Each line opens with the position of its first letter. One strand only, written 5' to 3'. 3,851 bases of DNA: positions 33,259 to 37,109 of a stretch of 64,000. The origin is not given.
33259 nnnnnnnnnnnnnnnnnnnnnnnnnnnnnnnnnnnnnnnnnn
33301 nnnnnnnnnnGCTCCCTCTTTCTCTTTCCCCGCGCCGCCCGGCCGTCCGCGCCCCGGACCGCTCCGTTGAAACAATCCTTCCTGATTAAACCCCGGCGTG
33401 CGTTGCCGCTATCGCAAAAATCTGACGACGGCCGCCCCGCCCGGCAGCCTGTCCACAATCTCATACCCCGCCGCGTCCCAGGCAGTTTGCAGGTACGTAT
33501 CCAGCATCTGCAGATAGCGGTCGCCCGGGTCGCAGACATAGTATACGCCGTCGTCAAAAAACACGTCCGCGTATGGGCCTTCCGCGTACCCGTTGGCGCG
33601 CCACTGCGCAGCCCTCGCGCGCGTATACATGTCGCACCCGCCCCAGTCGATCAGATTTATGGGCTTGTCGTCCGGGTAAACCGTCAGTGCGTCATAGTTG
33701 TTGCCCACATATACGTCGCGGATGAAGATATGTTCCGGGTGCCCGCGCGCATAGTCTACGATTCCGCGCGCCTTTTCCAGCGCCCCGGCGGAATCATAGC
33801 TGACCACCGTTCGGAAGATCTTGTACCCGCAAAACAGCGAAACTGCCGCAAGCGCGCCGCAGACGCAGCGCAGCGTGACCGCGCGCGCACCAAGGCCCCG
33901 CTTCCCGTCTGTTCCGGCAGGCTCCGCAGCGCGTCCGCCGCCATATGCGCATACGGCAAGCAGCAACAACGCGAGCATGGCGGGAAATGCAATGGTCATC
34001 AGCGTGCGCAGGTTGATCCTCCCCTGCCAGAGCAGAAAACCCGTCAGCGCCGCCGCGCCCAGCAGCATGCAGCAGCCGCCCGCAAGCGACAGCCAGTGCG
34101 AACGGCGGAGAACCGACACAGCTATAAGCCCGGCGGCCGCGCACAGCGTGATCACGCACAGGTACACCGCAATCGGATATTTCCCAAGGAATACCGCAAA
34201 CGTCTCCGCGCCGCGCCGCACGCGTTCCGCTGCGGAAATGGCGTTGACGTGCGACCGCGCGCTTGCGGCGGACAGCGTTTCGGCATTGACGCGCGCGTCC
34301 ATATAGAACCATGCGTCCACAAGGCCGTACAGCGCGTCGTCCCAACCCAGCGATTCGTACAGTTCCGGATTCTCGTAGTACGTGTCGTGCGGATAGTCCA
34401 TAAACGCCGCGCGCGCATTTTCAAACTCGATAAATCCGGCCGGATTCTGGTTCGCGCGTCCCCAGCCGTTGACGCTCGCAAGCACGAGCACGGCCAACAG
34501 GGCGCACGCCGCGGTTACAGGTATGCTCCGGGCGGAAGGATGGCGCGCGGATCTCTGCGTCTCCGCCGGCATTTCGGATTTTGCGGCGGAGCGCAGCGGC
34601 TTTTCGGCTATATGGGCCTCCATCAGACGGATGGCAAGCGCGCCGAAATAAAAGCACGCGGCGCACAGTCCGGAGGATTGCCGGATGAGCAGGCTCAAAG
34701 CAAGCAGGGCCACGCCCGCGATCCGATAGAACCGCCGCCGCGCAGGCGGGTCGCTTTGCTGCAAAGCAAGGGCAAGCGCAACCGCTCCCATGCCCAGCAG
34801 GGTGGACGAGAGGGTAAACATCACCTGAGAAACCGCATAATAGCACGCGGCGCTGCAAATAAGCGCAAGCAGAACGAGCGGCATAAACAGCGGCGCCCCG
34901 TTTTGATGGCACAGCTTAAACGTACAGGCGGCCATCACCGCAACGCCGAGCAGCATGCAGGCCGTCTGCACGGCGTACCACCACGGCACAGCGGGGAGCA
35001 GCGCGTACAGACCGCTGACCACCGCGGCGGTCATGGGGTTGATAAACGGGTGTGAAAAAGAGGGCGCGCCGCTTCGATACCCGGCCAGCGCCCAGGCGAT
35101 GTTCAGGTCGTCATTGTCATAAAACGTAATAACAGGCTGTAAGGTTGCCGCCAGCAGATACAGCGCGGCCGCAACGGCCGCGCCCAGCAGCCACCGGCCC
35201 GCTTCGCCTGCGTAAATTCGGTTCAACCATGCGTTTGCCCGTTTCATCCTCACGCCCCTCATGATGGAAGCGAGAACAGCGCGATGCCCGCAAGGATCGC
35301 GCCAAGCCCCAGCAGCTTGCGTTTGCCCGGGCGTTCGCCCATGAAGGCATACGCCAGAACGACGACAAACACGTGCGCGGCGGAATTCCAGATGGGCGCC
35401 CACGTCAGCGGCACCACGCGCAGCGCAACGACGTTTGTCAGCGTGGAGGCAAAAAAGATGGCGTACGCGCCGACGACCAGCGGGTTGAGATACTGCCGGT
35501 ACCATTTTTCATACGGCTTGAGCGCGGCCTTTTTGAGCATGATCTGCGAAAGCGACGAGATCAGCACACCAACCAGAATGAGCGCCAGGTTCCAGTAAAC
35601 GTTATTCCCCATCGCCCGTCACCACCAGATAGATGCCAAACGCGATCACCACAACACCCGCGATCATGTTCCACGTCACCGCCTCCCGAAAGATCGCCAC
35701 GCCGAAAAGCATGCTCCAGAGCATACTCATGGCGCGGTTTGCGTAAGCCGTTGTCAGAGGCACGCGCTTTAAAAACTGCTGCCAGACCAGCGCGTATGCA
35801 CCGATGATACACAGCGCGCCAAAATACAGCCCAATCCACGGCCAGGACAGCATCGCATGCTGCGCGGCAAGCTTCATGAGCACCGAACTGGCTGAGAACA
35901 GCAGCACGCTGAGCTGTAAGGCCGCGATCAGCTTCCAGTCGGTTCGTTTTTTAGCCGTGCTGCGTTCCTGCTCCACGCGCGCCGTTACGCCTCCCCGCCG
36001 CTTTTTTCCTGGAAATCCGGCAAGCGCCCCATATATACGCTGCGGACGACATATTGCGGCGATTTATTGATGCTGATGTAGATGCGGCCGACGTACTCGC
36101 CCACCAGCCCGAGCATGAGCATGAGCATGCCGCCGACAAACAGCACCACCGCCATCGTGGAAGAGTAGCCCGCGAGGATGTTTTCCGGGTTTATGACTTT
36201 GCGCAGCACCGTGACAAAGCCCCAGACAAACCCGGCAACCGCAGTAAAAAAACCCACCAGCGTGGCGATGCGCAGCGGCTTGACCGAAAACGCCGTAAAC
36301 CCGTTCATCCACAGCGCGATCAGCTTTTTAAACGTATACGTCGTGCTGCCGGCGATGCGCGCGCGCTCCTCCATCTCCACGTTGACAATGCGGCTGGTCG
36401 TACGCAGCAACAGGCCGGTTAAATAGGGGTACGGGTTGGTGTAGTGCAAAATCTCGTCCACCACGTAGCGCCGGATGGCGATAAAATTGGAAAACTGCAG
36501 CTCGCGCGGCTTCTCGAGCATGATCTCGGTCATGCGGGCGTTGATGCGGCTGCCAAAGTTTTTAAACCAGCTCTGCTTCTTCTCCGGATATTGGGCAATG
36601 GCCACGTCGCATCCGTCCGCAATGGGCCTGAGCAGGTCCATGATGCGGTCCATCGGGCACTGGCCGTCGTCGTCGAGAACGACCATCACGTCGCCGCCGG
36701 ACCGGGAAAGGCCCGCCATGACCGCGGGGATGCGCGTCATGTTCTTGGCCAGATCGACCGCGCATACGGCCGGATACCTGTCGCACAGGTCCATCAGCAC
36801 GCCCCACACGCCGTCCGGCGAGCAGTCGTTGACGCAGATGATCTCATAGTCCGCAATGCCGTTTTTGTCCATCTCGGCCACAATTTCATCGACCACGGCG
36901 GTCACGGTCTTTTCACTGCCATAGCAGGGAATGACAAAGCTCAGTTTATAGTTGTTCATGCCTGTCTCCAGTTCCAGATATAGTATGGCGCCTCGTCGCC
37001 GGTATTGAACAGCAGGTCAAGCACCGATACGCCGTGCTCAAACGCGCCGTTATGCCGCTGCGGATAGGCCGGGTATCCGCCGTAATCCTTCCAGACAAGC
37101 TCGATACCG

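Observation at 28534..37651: Three-component envelope glycosylation string with a single lipid-carrier GT2, an ArnE/F-like flippase pair and three terminal GT-C-like transferases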

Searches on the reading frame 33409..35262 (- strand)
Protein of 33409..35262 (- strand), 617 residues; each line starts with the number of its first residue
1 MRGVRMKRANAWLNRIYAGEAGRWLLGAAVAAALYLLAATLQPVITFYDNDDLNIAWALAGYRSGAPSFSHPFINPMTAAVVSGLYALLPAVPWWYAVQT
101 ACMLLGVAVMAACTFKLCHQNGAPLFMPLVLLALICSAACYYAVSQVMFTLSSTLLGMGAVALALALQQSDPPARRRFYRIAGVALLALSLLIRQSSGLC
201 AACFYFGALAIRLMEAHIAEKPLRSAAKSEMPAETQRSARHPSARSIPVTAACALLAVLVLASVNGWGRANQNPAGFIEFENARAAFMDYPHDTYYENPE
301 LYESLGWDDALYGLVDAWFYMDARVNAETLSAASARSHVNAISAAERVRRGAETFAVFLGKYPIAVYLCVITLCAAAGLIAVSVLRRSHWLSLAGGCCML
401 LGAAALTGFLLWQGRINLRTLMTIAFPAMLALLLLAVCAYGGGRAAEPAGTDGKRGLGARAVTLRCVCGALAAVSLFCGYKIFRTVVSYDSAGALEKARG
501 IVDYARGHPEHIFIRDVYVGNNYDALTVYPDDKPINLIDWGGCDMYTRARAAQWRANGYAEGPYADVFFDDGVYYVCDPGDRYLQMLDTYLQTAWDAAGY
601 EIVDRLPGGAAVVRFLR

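Call 4: search_protein_families(library=pfam, proteins=[window:33409-35262:-], max_evalue=0.01)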
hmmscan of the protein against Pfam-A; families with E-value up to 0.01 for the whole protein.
window:33409-35262:- (617 aa): 1 family
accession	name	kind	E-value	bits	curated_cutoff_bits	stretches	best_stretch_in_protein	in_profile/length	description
PF11992.13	TgpA_N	-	2.6e-06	27.1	30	1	78-262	3-174/333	TgpA N-terminal domain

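Call 5: search_protein_families(library=ncbifam, proteins=[window:33409-35262:-], max_evalue=0.01)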
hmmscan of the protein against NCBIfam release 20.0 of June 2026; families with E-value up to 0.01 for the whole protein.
window:33409-35262:- (617 aa): 0 families

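Call 17: search_protein_families(library=pfam, proteins=[window:33409-35262:-], max_evalue=10)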
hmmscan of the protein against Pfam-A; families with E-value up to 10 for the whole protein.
window:33409-35262:- (617 aa): 4 families
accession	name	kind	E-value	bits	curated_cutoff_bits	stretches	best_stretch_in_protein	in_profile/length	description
PF11992.13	TgpA_N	-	2.6e-06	27.1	30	1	78-262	3-174/333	TgpA N-terminal domain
PF23809.1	Phage_holin_9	-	0.038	14.2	27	2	155-185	52-82/130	Bacteriophage holin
PF08285.16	DPM3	-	0.98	10.1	25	1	87-121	35-69/90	Dolichol-phosphate mannosyltransferase subunit 3 (DPM3)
PF24661.1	DUF7649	-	5.4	7.6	27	1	137-194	16-68/85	Domain of unknown function (DUF7649)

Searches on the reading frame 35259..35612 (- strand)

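Call 4: search_protein_families(library=pfam, proteins=[window:35259-35612:-], max_evalue=0.01)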
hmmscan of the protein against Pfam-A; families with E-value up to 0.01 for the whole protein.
window:35259-35612:- (117 aa): 2 families
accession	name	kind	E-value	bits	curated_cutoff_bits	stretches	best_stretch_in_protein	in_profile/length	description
PF00892.27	EamA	-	3.4e-09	37.5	28.2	1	12-114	38-134/135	EamA-like transporter family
PF03151.22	TPT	-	1.7e-06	28.1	30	1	17-115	40-137/291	Triose-phosphate Transporter family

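Call 5: search_protein_families(library=ncbifam, proteins=[window:35259-35612:-], max_evalue=0.01)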
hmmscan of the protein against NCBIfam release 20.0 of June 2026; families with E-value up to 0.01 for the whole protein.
window:35259-35612:- (117 aa): 5 families
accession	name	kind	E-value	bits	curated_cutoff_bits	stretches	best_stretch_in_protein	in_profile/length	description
NF033137.0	SMR_qac_int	equivalog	8.2e-05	23.1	188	1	25-115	14-102/109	Qac family quaternary ammonium compound efflux SMR transporter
NF051481.1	EbrA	exception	0.00043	20.6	160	1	12-113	8-102/104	SMR family multidrug efflux transporter EbrA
NF000278.1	SMR_qac_G2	exception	0.001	19.5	220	1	25-115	15-103/110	quaternary ammonium compound efflux SMR transporter QacG2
TIGR03340.1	phn_DUF6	hypoth_equivalog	0.0029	17.3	288.15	1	34-112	208-280/281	phosphonate utilization associated putative membrane protein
NF000067.2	SMR_qac_FL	exception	0.0039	17.7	205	1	27-115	17-103/110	quaternary ammonium compound efflux SMR transporter QacL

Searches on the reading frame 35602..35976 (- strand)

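Call 4: search_protein_families(library=pfam, proteins=[window:35602-35976:-], max_evalue=0.01)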
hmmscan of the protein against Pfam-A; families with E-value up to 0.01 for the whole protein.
window:35602-35976:- (124 aa): 1 family
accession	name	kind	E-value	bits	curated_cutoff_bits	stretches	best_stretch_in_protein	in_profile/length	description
PF00892.27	EamA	-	1.7e-07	32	28.2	1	30-120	44-135/135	EamA-like transporter family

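Call 5: search_protein_families(library=ncbifam, proteins=[window:35602-35976:-], max_evalue=0.01)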
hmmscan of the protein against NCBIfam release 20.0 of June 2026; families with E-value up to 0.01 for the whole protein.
window:35602-35976:- (124 aa): 6 families
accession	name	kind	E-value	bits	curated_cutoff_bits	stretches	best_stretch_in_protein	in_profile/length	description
TIGR03340.1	phn_DUF6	hypoth_equivalog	3.6e-06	26.9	288.15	1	39-117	200-280/281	phosphonate utilization associated putative membrane protein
NF011625.2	PRK15051.1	equivalog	6e-06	26.4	92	1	39-118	34-107/111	4-amino-4-deoxy-L-arabinose-phosphoundecaprenol flippase subunit ArnE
NF040961.1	MamO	equivalog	0.00046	18.6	800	1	28-95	519-586/648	magnetosome protein MamO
NF002816.2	PRK02971.1-2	equivalog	0.00053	20.4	99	1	31-119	22-117/120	4-amino-4-deoxy-L-arabinose-phosphoundecaprenol flippase subunit ArnF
NF051482.1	EbrB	exception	0.0012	19.4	160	1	21-118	8-101/105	SMR family multidrug efflux transporter EbrB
NF007767.1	PRK10452.1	equivalog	0.0028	17.8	122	1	66-121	48-104/120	multidrug/spermidine efflux SMR transporter subunit MdtJ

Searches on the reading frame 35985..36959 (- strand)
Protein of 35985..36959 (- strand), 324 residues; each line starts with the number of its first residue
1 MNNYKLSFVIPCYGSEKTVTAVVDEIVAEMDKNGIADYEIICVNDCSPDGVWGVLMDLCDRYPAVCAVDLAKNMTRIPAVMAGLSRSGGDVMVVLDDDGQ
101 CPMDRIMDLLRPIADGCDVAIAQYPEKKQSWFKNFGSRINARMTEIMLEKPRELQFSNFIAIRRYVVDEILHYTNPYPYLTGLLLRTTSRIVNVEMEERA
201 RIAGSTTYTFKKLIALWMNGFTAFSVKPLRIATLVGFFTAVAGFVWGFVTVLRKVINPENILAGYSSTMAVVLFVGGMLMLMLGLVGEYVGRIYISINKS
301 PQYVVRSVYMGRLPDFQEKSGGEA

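Call 4: search_protein_families(library=pfam, proteins=[window:35985-36959:-], max_evalue=0.01)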
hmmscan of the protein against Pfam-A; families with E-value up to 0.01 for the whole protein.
window:35985-36959:- (324 aa): 2 families
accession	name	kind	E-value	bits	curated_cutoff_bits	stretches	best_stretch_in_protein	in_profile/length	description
PF00535.33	Glycos_transf_2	-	2.7e-23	83.2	23.3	1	7-167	1-164/168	Glycosyl transferase family 2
PF13641.12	Glyco_tranf_2_3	-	7.7e-06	26.5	27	1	6-129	3-126/230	Glycosyltransferase like family 2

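Call 5: search_protein_families(library=ncbifam, proteins=[window:35985-36959:-], max_evalue=0.01)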
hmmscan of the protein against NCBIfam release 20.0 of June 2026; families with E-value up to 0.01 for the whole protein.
window:35985-36959:- (324 aa): 11 families
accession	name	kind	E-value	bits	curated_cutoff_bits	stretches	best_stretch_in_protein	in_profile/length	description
NF047588.1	GlcsyltransPgfSStrep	equivalog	2.3e-43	148.5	500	1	5-307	2-304/308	glycosyltransferase PgfS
NF007986.1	PRK10714.1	equivalog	7.1e-40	136.9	529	1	5-308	7-311/316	undecaprenyl-phosphate 4-deoxy-4-formamido-L-arabinose transferase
TIGR03937.1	PgaC_IcaA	equivalog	1.2e-09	37.6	422.3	1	5-102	46-139/407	poly-beta-1,6-N-acetyl-D-glucosamine synthase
NF041875.1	EPS_EpsD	equivalog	6.4e-08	32.4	370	1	6-106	1-97/325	exopolysaccharide biosynthesis glycosyltransferase EpsD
NF041391.1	DPhHxTase_Halo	equivalog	1e-05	24.6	375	1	13-196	4-178/213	dolichyl-phosphate hexose transferase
NF007482.0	PRK10073.1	equivalog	1.9e-05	23.8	423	1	3-103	5-100/334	glycosyltransferase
NF047683.1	TeichurnBiosyTuaG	equivalog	2.9e-05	23.8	400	1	5-105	7-103/252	teichuronic acid biosynthesis protein TuaG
TIGR03111.1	glyc2_xrt_Gpos1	hypoth_equivalog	0.0002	20.3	363.95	1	6-111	51-154/439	TIGR03111 family XrtG-associated glycosyltransferase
TIGR04182.1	glyco_TIGR04182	equivalog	0.00031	20.2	325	1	9-289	5-281/293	S-layer glycoprotein N-glycosyltransferase AglJ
NF038302.1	EPS_HpsE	equivalog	0.0034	16.4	300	1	5-99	2-97/307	hormogonium polysaccharide biosynthesis glycosyltransferase HpsE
TIGR04242.1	nodulat_NodC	equivalog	0.006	15.6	550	1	8-115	52-158/395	chitooligosaccharide synthase NodC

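Call 36: search_solved_structures(query=window:35985-36959:-, max_evalue=0.001)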
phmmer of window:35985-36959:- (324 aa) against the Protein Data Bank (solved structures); distinct sequences matched with E-value up to 0.001: 8.
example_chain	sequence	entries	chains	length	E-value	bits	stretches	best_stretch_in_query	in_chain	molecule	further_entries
9hwj_A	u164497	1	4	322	1.3e-33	120.1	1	5-309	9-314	Undecaprenyl-phosphate 4-deoxy-4-formamido-L-arabinose transferase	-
5ekp_C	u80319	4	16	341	2.3e-33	119.3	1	5-309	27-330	Uncharacterized glycosyltransferase sll0501 | Glycosyltransferase sll0501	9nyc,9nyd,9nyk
9nye_A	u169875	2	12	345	2.4e-33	119.2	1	5-309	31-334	Glycosyltransferase sll0501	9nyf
5eke_A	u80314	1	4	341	3.1e-33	118.8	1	5-309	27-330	Uncharacterized glycosyltransferase sll0501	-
9bhc_C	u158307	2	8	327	5.2e-29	104.9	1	5-319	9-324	Undecaprenyl-phosphate 4-deoxy-4-formamido-L-arabinose transferase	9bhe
8vxh_A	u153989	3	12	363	7.6e-29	104.4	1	5-319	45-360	Undecaprenyl-phosphate 4-deoxy-4-formamido-L-arabinose transferase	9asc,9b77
5mlz_A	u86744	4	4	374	5.1e-16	62.3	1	3-250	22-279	Dolichol monophosphate mannose synthase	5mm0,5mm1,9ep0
3bcv_A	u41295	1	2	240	0.00068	22.4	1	5-111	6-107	Putative glycosyltransferase protein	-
